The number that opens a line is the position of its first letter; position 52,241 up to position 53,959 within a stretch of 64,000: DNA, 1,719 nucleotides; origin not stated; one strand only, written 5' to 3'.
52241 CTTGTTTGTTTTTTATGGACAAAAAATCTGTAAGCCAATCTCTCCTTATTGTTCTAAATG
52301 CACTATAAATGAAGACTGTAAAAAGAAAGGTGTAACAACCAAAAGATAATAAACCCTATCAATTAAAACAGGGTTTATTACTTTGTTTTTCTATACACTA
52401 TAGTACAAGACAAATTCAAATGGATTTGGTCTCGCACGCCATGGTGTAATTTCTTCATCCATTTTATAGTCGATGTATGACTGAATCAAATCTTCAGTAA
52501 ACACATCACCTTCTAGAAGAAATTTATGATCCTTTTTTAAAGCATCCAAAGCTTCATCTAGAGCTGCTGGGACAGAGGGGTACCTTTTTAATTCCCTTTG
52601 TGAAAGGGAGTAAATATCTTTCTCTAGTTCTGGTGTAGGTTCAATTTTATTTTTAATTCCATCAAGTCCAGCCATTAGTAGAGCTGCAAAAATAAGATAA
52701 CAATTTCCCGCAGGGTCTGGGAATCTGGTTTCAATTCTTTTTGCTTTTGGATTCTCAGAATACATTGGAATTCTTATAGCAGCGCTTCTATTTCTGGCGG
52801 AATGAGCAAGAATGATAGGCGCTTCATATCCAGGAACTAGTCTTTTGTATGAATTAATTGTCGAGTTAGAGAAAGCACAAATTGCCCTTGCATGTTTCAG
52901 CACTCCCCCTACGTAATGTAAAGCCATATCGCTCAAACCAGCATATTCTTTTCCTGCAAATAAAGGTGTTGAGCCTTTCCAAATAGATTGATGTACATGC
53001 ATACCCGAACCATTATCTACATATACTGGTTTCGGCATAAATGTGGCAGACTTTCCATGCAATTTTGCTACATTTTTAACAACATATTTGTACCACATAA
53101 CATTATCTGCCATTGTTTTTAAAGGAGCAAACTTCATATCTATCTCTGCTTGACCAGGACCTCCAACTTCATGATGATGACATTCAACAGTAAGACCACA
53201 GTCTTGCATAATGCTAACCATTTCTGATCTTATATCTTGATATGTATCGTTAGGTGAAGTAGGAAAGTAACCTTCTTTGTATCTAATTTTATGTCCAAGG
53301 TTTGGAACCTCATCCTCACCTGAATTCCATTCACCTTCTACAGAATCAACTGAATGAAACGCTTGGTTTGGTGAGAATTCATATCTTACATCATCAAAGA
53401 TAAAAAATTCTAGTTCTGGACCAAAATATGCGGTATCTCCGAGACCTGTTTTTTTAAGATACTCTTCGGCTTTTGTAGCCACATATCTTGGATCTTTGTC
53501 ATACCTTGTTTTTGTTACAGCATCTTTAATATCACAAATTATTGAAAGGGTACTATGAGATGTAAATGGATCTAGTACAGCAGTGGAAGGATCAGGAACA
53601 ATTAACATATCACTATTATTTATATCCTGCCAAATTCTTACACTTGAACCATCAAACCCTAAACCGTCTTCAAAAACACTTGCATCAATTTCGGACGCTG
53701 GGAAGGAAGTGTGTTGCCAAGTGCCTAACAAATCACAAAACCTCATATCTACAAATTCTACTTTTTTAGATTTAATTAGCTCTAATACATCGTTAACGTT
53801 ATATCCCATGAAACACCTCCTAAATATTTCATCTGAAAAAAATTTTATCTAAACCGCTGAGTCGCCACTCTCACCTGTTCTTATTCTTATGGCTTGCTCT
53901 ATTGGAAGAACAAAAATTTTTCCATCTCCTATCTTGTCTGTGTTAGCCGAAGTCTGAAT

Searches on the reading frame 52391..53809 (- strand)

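Call 27: search_protein_families(library=pfam, proteins=[window:52391-53809:-], max_evalue=0.0001)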
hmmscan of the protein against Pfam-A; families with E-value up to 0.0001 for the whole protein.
window:52391-53809:- (472 aa): 2 families
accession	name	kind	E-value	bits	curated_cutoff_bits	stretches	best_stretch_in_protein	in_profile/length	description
PF00120.29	Gln-synt_C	-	4.4e-128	427.6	24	1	105-469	2-344/344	Glutamine synthetase, catalytic domain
PF03951.24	Gln-synt_N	-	1.3e-31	108.5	33.4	1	16-96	1-81/82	Glutamine synthetase, beta-Grasp domain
